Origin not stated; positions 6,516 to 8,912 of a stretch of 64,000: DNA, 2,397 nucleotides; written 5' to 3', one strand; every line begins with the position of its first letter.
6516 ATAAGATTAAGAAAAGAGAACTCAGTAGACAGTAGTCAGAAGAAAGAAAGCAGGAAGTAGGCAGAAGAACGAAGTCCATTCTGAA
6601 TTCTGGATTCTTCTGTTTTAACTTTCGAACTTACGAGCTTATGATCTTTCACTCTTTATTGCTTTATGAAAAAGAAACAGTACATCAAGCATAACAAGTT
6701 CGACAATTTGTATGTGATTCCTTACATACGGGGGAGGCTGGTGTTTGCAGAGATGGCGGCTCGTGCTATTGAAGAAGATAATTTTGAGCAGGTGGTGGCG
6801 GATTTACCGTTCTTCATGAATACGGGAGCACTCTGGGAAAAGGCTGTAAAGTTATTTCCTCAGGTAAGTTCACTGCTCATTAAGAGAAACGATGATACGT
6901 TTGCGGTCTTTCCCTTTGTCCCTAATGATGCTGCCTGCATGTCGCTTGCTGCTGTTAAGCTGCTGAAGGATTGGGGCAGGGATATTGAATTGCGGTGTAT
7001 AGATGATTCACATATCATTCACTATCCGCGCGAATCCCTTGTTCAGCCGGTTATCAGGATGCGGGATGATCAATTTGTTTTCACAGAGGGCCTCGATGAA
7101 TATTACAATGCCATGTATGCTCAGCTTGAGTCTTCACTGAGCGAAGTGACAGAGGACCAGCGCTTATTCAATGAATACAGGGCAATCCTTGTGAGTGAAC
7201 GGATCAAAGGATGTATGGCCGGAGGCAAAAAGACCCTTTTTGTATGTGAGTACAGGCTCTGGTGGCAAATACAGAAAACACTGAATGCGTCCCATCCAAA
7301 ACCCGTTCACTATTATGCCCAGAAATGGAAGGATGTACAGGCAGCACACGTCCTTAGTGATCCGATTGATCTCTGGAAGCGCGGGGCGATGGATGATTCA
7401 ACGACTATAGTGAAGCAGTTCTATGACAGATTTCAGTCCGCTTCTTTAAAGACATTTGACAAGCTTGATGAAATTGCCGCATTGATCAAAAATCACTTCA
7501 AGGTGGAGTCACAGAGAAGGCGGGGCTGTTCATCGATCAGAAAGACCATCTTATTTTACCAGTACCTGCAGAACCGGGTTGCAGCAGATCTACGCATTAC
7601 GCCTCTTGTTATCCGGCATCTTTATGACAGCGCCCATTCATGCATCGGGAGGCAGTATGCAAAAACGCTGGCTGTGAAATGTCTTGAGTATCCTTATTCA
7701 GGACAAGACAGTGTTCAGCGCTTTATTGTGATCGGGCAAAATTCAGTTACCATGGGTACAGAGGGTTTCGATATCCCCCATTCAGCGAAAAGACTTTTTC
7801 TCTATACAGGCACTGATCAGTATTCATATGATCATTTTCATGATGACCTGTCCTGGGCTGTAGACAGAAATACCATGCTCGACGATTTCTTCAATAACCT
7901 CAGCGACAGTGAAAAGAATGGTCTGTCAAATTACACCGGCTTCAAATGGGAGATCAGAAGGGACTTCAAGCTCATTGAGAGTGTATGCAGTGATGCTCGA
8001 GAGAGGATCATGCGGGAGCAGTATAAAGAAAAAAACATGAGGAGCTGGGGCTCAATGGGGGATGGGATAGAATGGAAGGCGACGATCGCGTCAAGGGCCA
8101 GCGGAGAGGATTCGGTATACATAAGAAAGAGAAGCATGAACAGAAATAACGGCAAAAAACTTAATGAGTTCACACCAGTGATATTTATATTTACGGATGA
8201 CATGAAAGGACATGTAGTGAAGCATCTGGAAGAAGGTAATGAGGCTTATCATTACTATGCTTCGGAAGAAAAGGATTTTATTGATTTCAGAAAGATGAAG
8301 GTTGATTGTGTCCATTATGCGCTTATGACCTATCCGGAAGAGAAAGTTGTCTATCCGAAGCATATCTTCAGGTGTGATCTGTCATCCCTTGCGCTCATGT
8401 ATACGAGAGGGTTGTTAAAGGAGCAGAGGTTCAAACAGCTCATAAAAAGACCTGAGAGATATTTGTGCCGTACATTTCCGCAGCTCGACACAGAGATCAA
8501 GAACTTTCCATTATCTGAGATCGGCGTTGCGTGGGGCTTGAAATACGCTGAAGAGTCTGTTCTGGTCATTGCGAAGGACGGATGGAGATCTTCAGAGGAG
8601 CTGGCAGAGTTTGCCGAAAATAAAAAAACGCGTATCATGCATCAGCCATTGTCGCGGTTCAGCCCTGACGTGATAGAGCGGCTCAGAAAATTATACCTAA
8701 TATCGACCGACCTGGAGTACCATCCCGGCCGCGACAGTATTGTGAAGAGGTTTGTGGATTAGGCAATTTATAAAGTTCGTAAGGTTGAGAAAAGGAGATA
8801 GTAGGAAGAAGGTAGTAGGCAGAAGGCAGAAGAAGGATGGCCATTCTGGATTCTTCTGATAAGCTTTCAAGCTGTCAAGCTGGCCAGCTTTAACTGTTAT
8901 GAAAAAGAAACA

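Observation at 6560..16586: Triplicated, diverged 698/698/699-aa paralogs with the same 5' leader and a perfect palindrome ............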

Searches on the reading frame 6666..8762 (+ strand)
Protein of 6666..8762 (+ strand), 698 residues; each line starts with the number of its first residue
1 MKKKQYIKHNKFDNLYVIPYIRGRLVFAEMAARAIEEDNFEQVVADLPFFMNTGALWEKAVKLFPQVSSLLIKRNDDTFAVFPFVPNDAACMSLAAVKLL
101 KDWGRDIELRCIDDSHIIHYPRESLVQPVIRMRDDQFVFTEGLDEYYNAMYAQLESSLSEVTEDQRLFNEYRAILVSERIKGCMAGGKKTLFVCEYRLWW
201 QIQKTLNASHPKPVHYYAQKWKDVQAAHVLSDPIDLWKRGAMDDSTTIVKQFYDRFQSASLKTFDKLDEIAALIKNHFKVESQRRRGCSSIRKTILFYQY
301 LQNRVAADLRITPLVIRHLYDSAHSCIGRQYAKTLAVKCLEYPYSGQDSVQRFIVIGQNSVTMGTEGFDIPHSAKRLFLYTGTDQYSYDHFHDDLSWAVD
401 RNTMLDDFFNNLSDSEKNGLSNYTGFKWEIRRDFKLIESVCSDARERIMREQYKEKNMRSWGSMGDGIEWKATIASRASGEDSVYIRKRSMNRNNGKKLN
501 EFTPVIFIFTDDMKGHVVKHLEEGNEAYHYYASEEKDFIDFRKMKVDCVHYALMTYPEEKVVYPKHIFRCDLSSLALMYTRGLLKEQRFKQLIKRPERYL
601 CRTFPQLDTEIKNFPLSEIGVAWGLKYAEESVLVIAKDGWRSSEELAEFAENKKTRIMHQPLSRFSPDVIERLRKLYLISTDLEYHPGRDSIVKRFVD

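Call 3: search_protein_families(library=pfam, proteins=[window:6666-8762:+])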
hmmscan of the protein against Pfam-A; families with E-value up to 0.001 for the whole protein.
window:6666-8762:+ (698 aa): 0 families

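Call 9: search_protein_families(library=ncbifam, proteins=[window:6666-8762:+], max_evalue=0.01)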
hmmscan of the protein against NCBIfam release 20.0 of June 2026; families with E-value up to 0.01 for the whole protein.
window:6666-8762:+ (698 aa): 0 families

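Call 10: search_protein_families(library=padloc, proteins=[window:6666-8762:+], max_evalue=0.01)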
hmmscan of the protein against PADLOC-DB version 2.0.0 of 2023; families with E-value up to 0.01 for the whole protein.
window:6666-8762:+ (698 aa): 0 families

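Call 11: search_protein_families(library=phrogs, proteins=[window:6666-8762:+], max_evalue=0.01)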
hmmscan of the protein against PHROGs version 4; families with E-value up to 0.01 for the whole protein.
window:6666-8762:+ (698 aa): 0 families

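Call 12: search_dna_similar(collection=phages, mode=protein, query=window:6666-8762:+, max_evalue=0.001)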
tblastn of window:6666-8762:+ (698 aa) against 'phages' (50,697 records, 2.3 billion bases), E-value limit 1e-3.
No match.
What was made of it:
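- Tried and rejected: Phage origin. tblastn of A against 50,697 phage records found nothing (call 12).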

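Call 16: find_homologous_proteins(query=window:6666-8762:+)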
Query window:6666-8762:+ (698 aa): 33 proteins with E <= 0.001 among 7536 candidates.
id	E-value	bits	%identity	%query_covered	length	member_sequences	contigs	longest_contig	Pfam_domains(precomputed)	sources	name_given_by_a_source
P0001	0.0e+0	1562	100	96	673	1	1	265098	-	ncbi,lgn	-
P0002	4.4e-247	840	53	100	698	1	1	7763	-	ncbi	ncbi:MAG: hypothetical protein AB1499_07500 [Nitrospirota bacterium]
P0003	1.9e-224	765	49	100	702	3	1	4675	-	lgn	-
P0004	6.2e-197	674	43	100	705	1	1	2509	-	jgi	-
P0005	5.3e-187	641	42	100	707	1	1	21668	-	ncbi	-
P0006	1.2e-182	627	42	100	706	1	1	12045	-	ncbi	-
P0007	1.1e-177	611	42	100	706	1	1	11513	-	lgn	-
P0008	2.9e-176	606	41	100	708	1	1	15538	-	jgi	jgi:hypothetical protein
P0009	5.6e-174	598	42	98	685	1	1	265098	-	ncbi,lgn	-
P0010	6.9e-174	598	41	100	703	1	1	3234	-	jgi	jgi:hypothetical protein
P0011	1.5e-172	594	40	100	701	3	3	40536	-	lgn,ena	-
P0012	2.5e-172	593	42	100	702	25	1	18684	-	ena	-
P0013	1.0e-171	591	41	100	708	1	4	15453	-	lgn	-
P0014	7.0e-169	581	40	100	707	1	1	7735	-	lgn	-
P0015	2.4e-168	580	40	100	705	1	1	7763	-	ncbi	ncbi:MAG: hypothetical protein AB1499_07495 [Nitrospirota bacterium]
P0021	2.5e-136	474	35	99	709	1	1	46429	-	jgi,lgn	jgi:hypothetical protein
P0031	1.7e-105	372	32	100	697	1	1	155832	-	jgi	jgi:hypothetical protein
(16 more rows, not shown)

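Call 19: find_encoding_contigs(protein=P0002, flank=10000, max_places=3)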
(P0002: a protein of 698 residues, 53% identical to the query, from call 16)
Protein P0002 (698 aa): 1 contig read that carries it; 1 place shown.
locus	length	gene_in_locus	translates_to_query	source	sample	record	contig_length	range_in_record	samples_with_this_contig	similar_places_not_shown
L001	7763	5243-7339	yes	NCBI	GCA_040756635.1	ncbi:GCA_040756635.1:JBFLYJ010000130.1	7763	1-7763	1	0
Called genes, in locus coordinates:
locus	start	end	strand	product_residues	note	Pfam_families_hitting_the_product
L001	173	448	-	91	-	-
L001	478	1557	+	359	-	-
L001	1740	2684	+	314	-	PF13191:AAA_16 (weak), PF00004:AAA (weak), PF07728:AAA_5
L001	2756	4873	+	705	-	-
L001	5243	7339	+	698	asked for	-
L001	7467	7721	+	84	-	PF13560:HTH_31 (weak), PF12844:HTH_19 (weak), PF01381:HTH_3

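Call 21: find_encoding_contigs(protein=P0021, flank=10000, max_places=2)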
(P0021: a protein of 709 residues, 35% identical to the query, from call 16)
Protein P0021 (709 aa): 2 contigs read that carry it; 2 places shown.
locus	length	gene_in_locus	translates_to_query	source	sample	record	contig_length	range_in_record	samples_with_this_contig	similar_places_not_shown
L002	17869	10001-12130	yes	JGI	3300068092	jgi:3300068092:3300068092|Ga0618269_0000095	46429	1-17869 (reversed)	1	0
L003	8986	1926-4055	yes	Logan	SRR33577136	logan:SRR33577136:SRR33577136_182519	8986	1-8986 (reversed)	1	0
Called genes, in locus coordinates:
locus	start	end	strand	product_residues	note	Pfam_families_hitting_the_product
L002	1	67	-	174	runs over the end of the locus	PF13271:DUF4062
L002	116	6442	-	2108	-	PF05593:RHS_repeat (faint), PF25023:TEN_YD-shell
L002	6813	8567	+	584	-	PF00158:Sigma54_activat, PF14532:Sigma54_activ_2, PF25601:AAA_lid_14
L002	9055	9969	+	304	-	PF00004:AAA, PF07726:AAA_3 (weak), PF07728:AAA_5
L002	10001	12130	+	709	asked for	-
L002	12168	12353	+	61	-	PF13676:TIR_2 (weak)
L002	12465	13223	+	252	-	PF09986:DUF2225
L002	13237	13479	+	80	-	PF03796:DnaB_C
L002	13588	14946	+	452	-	PF13424:TPR_12 (faint), PF13428:TPR_14 (faint)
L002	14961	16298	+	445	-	-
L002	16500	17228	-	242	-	PF00078:RVT_1, PF08388:GIIM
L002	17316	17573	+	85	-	-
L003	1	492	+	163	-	?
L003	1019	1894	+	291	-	PF00004:AAA, PF07726:AAA_3 (weak), PF07728:AAA_5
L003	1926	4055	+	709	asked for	-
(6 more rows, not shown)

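Call 22: find_encoding_contigs(protein=P0031, flank=10000, max_places=2)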
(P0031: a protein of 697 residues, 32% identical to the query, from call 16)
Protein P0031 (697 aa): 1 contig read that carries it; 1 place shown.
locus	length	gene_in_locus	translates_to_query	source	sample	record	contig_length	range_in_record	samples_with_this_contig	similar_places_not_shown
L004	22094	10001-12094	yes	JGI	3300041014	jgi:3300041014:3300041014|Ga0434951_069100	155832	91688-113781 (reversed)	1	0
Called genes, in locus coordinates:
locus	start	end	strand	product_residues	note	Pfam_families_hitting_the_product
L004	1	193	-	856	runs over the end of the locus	PF04607:RelA_SpoT, PF02026:RyR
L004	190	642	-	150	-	PF00293:NUDIX, PF14815:NUDIX_4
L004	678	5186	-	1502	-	PF13271:DUF4062, PF20703:nSTAND1, PF05729:NACHT, PF13191:AAA_16, PF25174:Beta-prop_THOC3, PF00400:WD40, PF23381:Beta-prop_IFT122_1st, PF23414:Beta-prop_EML_2, +140 more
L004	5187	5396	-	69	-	-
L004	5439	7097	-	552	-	PF00332:Glyco_hydro_17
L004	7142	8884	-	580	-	PF00158:Sigma54_activat, PF14532:Sigma54_activ_2, PF25601:AAA_lid_14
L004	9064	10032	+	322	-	PF07728:AAA_5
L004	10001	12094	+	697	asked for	-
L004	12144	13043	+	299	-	PF00004:AAA (weak), PF07728:AAA_5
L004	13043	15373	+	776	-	-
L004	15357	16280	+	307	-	PF07721:TPR_4 (faint), PF13176:TPR_7 (faint), PF13424:TPR_12 (faint), PF13428:TPR_14 (faint), PF13432:TPR_16 (faint), PF14559:TPR_19 (faint), PF00515:TPR_1 (weak), PF07719:TPR_2 (weak), +1 more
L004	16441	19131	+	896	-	PF13191:AAA_16, PF00515:TPR_1 (faint), PF07719:TPR_2 (faint), PF13374:TPR_10 (faint), PF13424:TPR_12 (faint)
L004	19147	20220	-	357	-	PF18181:SLATT_1 (faint)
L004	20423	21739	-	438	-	-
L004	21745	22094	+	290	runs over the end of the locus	-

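Call 28: find_encoding_contigs(protein=P0009, flank=1000, max_places=2)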
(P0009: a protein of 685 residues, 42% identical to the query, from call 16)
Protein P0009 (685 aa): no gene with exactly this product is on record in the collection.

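Call 29: find_related_loci(query=A2, collection=genome_contigs, flank=10000)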
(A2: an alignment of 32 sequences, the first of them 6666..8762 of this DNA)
Query A2 (698 aa) in genome_contigs; peptide patterns used: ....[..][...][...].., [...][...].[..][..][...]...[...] (x = any residue, [..] = any of these).
41 stretches matched a pattern; 11 encode a relative of the query (tblastn E <= 1e-3); 11 distinct loci.
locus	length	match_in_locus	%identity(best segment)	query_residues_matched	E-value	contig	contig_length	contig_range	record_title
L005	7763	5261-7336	53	3-698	0e+0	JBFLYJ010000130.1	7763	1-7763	MAG: Nitrospirota bacterium isolate MAG082 MAG082_130, whole genome shotgun sequence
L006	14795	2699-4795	37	2-698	7e-146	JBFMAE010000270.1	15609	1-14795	MAG: Thermodesulfobacteriota bacterium isolate MAG130 MAG130_270, whole genome shotgun sequence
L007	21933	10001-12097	33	2-697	2e-130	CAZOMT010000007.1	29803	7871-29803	MAG TPA_asm: uncultured Thermodesulfatator sp. isolate binchicken_co219_236 genome assembly, contig: k141_822351, whole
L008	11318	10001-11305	42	3-445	5e-113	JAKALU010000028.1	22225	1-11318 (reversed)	MAG: Nitrospirae bacterium isolate WY5.bin134 NODE_3619_length_22225_cov_1.481039, whole genome shotgun sequence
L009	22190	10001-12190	28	7-697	2e-99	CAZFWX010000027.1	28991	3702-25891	MAG TPA_asm: uncultured Desulfobacterales bacterium isolate binchicken_co107_460 genome assembly, contig: NODE_4025_leng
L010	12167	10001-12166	27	7-691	2e-95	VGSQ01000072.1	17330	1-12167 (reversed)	MAG: Deltaproteobacteria bacterium isolate K_DeepCast_250m_m2_102 K_DeepCast_250m_m2_102_Ga0194125_10006432, whole genom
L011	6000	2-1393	33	233-697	8e-74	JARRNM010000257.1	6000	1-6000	MAG: Deltaproteobacteria bacterium isolate Spart_124_MAG scaffold_22385, whole genome shotgun sequence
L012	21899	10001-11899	25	2-697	9e-57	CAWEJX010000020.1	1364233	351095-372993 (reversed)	MAG: uncultured Acidobacteriota bacterium isolate MFD05942.bin.2.136 genome assembly, contig: contig_8737, whole genome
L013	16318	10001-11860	25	1-697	3e-52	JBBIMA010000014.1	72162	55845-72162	MAG: Solibacteraceae bacterium isolate BR2S70218_bin_221 NODE_490_length_72162_cov_7.299763, whole genome shotgun sequen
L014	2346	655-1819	30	305-697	3e-42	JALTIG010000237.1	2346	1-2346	MAG: bacterium isolate S016_metabat2_scaf2bin.180 S016_NODE_60922_length_2346_cov_2.104552, whole genome shotgun sequenc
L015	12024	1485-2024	32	22-206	9e-18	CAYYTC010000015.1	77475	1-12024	MAG TPA_asm: uncultured Acidobacteriota bacterium isolate SRP192927_co7_741 genome assembly, contig: NODE_376_length_774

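Call 34: predict_structure(alignment_id=A2)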
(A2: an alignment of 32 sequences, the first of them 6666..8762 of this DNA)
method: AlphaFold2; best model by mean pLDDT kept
length: 698 residues; sequences in the alignment: 32
mean_pLDDT: 87.8   pTM: 0.80
mean pLDDT of the five models: 87.8, 87.1, 86.8, 85.8, 85.4
residues with pLDDT >= 90: 402; 70-90: 245; 50-70: 48; < 50: 3
segments of 3 or more residues with pLDDT < 50: none
pLDDT, mean of each block of 10 residues (from residue 1): 79 95 95 93 96 92 95 90 97 96 94 93 84 88 91 88 88 92 92 96 83 62 93 90 92 93 91 89 63 91 88 81 89 91 82 93 88 86 87 61 81 83 82 91 89 79 84 91 85 65 94 92 86 64 80 94 93 94 81 90 90 93 94 93 95 93 90 93 89 86
secondary structure, 60 per line:
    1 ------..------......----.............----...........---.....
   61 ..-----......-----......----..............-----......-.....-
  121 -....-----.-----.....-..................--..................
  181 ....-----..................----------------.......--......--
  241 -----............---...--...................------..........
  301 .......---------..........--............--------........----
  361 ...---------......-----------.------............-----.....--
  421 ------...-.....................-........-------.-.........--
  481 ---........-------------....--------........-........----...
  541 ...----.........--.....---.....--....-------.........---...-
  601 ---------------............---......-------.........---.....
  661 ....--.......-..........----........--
elements in order (helices of 4 or more, strands of 3 or more residues): E15-20 H25-37 E42-48 H49-52 H56-62 E68-73 E79-84 H89-102 E108-113 H115-119 H122-125 H137-141 H143-160 H163-184 E190-195 H196-207 E224-230 H233-238 H246-257 H266-284 H291-307 H317-326 H329-340 E349-356 E361-363 E376-378 H397-408 H414-418 E427-429 H431-451 E453-460 H470-478 E484-491 E505-508 E517-524 H526-533 H538-543 E548-556 E559-563 E567-571 E574-577 H585-593 H616-627 E631-636 H644-652 E656-661 H667-673 E675-680 H681-684 H689-696
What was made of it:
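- On TraB/PrgY/GumN - TIKI superfamily: The AF2 model is confident (call 34), but Foldseek against PDB gives no significant hit.
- Closest known: TraB/PrgY/GumN - TIKI superfamily. Same: The predicted N-terminal alpha/beta domain has strands at the motif positions (call 34).
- The AF2 model is a confident globular multi-domain protein (pLDDT 87.8, pTM 0.80, call 34).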

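Call 38: fold_search(model_id=the predicted structure, library=pdb)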
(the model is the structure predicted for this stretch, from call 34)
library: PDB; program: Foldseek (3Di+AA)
matches with E <= 10: 185; with E <= 0.001: 0
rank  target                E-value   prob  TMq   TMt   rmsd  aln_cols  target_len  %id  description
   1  7w5z_E                5.2e-02  0.77  0.15  0.25  15.1       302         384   13  Cryo-EM structure of Tetrahymena thermophila mitochondrial complex IV, composite dimer model (released 2022-04-06)
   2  3wxm_B                1.4e+00  0.02  0.05  0.09  21.7       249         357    9  Crystal structure of archaeal Pelota and GTP-bound EF1 alpha complex (released 2014-09-03)
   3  8h6j_5B               1.6e+00  0.03  0.07  0.03  18.0       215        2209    9  Cryo-EM structure of human exon-defined spliceosome in the mature pre-B state. (released 2024-05-01)
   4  5g1n_A                2.0e+00  0.41  0.06  0.13   5.2        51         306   14  Aspartate transcarbamoylase domain of human CAD bound to PALA (released 2016-06-22)
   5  1eke_A                2.0e+00  0.06  0.09  0.20  11.8       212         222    8  CRYSTAL STRUCTURE OF CLASS II RIBONUCLEASE H (RNASE HII) WITH MES LIGAND (released 2000-09-13)
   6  2a0f_A                2.1e+00  0.41  0.06  0.14   5.2        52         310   12  Structure of D236A mutant E. coli Aspartate Transcarbamoylase in presence of Phosphonoacetamide at 2.90 A resolution (released 2005-09-27)
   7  8q7n_A                2.1e+00  0.02  0.06  0.02  14.9       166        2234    8  cryo-EM structure of the human spliceosomal B complex protomer (tri-snRNP core region) (released 2024-01-24)
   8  2hvw_A                2.4e+00  0.23  0.06  0.25   4.1        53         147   15  Crystal structure of dCMP deaminase from Streptococcus mutans (released 2007-09-11)
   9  1eke_B                2.4e+00  0.04  0.09  0.20  14.9       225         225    9  CRYSTAL STRUCTURE OF CLASS II RIBONUCLEASE H (RNASE HII) WITH MES LIGAND (released 2000-09-13)
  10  6gsb_A                2.4e+00  0.03  0.04  0.09   8.3        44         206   25  Sphingobacterium sp. T2 manganese superoxide dismutase catalyses the oxidative demethylation of polymeric lignin via g (released 2018-10-03)
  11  1vq2                  2.5e+00  0.25  0.06  0.21   3.9        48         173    4  CRYSTAL STRUCTURE OF T4-BACTERIOPHAGE DEOXYCYTIDYLATE DEAMINASE, MUTANT R115E (released 2004-12-21)
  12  2hvv_A                2.7e+00  0.28  0.06  0.26   4.0        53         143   15  Crystal structure of dCMP deaminase from Streptococcus mutans (released 2007-09-11)
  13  5c2o_A                2.7e+00  0.21  0.06  0.25   4.0        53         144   15  Crystal structure of Streptococcus mutans Deoxycytidylate Deaminase complexed with dTTP (released 2016-07-13)
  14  6qw6_5A               2.7e+00  0.02  0.06  0.03  13.5       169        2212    9  Structure of the human U5.U4/U6 tri-snRNP at 2.9A resolution. (released 2019-04-17)
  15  1saz                  3.1e+00  0.06  0.05  0.09   6.6        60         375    7  Membership in the ASKHA Superfamily: Enzymological Properties and Crystal Structure of Butyrate Kinase 2 from Thermotoga (released 2005-03-29)
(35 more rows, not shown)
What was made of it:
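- On TraB/PrgY/GumN - TIKI superfamily: The Ere/TIKI-fold entry 2rad_B scores E = 4, probability 0.11 (call 38).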

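Call 41: search_solved_structures(query=A2, max_evalue=1)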
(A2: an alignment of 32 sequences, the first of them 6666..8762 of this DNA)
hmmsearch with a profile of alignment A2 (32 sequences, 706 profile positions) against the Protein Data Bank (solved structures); distinct sequences matched with E-value up to 1: 1.
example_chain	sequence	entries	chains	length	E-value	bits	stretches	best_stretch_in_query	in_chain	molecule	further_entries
8fjg_A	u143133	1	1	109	0.47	12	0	149-197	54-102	H12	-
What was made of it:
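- Tried and rejected: The PDB sequence profile search gave nothing (call 41).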

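Call 42: fold_search(model_id=the predicted structure, library=viral)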
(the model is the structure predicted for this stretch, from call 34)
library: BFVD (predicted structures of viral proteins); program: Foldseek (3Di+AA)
matches with E <= 10: 107; with E <= 0.001: 0
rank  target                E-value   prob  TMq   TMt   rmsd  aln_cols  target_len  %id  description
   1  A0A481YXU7            1.6e-01  0.07  0.08  0.12  20.9       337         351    9  asparagine synthase (glutamine-hydrolyzing) (Fragment) [Marseillevirus LCMAC202]
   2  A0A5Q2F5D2            2.5e-01  0.06  0.10  0.10  23.5       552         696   11  Uncharacterized protein [Gordonia phage Sixama]
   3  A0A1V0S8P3            3.2e-01  0.02  0.07  0.08  25.4       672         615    9  Dynamin N-terminal domain-containing protein [Catovirus CTV1]
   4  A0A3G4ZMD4            3.7e-01  0.25  0.12  0.35  14.4       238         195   13  Histidine phosphatase family protein [Terrestrivirus sp.]
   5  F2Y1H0                5.9e-01  0.06  0.09  0.14  22.4       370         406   12  (no name in the UniProt tables at hand)
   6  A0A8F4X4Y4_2          6.5e-01  0.01  0.04  0.03  31.1       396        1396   10  (no name in the UniProt tables at hand)
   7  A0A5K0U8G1            7.2e-01  0.09  0.07  0.18  16.6       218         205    8  Transposase DDE domain-containing protein [Yasminevirus sp. GU-2018]
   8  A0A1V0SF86            9.3e-01  0.21  0.11  0.38  12.3       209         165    8  Histidine phosphatase superfamily branch 1 [Hokovirus HKV1]
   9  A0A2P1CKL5            9.8e-01  0.02  0.06  0.08  25.6       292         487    8  7-cyano-7-deazaguanine synthase [Pantoea phage vB_PagS_Vid5]
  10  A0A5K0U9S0            1.3e+00  0.06  0.07  0.14  17.4       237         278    9  Transposase IS4-like domain-containing protein [Yasminevirus sp. GU-2018]
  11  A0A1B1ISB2            1.3e+00  0.21  0.14  0.26  13.8       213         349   10  (no name in the UniProt tables at hand)
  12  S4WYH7                1.6e+00  0.07  0.06  0.14  15.2       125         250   10  Nucleoprotein (Fragment) [Mammarenavirus choriomeningitidis]
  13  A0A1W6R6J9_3          1.8e+00  0.02  0.07  0.05  19.6       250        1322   10  (no name in the UniProt tables at hand)
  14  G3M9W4                1.9e+00  0.04  0.06  0.08  12.9       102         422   13  Gp223 [Bacillus phage G]
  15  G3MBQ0                2.1e+00  0.01  0.07  0.09  35.5       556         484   10  Gp184 [Bacillus phage G]
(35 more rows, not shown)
